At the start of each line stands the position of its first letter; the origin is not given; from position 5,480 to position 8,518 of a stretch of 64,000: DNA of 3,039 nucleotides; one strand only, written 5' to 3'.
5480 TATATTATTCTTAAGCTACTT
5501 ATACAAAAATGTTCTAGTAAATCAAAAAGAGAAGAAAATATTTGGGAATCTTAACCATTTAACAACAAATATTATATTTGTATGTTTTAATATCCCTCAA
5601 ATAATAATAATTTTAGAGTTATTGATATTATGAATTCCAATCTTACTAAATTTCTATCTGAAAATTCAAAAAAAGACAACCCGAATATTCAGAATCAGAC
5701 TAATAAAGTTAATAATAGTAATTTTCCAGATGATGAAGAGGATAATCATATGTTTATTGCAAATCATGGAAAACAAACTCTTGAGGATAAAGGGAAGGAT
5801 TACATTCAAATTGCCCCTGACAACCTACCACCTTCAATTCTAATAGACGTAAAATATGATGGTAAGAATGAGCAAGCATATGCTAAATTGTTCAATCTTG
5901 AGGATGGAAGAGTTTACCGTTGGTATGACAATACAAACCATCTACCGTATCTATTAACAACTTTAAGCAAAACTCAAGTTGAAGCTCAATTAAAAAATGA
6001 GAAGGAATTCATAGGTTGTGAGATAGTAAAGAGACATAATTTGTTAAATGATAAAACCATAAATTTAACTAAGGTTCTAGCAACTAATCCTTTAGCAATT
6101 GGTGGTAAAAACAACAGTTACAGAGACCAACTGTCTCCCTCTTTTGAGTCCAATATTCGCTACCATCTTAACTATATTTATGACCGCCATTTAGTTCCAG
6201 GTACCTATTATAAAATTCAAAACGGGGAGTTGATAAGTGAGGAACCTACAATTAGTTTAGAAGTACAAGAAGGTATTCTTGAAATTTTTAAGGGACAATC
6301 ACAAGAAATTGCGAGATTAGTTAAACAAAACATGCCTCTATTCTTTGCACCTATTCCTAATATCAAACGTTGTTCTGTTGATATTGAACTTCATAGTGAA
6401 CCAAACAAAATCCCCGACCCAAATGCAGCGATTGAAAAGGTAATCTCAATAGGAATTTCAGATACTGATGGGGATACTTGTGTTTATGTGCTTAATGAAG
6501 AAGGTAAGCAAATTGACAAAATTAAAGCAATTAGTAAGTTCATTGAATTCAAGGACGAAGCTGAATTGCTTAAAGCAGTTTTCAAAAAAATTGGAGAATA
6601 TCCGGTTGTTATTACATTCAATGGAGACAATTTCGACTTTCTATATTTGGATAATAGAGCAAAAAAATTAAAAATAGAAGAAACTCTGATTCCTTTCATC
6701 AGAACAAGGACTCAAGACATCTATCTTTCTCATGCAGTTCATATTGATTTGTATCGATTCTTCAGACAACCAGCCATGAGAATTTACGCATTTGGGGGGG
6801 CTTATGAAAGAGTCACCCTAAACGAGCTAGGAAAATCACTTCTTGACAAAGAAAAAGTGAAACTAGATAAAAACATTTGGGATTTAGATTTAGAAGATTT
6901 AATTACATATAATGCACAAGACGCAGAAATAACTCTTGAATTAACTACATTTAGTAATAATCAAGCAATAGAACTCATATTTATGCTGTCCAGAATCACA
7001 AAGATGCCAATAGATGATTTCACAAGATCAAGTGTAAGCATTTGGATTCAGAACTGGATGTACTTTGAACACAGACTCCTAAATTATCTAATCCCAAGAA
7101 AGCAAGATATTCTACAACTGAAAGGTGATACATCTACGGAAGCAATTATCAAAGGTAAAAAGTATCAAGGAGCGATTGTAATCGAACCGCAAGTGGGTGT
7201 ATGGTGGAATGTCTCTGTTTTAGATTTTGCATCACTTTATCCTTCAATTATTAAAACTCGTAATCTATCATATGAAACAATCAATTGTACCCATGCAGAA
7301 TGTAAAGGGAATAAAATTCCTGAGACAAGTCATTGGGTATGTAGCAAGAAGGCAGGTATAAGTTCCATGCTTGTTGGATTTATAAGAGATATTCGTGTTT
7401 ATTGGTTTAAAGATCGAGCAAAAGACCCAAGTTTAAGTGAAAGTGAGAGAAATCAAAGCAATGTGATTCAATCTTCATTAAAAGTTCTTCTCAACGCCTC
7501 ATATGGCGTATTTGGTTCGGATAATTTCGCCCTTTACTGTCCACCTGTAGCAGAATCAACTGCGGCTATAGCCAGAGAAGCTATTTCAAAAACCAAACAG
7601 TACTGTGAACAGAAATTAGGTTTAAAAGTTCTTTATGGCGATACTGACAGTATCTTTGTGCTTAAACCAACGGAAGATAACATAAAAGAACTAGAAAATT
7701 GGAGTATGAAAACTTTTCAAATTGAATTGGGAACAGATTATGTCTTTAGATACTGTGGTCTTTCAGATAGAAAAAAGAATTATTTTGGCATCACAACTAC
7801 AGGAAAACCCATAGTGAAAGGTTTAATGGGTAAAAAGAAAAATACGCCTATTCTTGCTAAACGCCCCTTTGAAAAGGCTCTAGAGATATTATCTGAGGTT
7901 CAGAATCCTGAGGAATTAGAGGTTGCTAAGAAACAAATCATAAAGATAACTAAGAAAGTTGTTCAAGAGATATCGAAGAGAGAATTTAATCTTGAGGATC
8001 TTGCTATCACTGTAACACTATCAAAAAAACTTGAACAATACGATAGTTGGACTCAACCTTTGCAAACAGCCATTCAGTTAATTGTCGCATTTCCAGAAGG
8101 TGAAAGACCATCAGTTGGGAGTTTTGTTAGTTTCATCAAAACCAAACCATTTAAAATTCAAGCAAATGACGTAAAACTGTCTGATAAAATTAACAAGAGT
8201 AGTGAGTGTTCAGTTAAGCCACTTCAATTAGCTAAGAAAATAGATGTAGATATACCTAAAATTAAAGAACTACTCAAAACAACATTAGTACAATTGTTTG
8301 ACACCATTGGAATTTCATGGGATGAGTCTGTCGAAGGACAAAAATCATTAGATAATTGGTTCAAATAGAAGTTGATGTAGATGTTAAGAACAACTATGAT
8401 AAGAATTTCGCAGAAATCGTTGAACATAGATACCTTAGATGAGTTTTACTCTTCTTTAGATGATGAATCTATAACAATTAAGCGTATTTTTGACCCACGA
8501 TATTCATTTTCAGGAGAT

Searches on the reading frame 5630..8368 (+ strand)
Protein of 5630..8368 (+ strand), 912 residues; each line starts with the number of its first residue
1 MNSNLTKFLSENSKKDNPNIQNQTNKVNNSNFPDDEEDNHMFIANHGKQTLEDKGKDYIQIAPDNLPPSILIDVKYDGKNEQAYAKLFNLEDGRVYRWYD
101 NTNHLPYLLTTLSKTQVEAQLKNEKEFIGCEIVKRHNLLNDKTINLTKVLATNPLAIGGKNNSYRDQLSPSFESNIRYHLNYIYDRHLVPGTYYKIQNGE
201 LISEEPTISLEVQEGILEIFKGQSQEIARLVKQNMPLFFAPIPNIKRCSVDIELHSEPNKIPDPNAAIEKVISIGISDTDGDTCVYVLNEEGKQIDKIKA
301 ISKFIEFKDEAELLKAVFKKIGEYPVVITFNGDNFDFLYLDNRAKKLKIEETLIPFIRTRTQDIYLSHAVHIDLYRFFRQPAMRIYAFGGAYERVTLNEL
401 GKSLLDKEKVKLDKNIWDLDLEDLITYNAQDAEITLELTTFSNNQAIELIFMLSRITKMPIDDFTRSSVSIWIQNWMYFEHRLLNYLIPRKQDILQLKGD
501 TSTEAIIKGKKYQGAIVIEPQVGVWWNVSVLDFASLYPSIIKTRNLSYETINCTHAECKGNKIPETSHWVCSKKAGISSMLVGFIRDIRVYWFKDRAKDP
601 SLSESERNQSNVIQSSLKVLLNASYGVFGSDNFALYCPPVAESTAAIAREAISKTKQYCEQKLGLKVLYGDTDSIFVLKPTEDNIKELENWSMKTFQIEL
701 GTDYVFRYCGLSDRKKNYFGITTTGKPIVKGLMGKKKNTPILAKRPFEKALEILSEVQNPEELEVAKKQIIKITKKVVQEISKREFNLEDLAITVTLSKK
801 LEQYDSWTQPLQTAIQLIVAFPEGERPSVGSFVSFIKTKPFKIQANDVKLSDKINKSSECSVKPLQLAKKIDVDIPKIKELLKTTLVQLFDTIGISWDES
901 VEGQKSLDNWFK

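Call 36: search_protein_families(library=pfam, proteins=[window:5630-8368:+], max_evalue=0.001)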
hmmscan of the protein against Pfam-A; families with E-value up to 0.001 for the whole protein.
window:5630-8368:+ (912 aa): 3 families
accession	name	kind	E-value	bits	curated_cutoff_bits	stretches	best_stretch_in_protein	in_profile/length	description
PF00136.26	DNA_pol_B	-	6.6e-46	157.5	23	1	505-856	41-422/453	DNA polymerase family B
PF03104.25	DNA_pol_B_exo1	-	3.7e-25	89.2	23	1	171-380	3-230/242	DNA polymerase family B, exonuclease domain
PF13482.12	RNase_H_2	-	1.6e-06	28.6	22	1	287-383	22-101/165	RNase_H superfamily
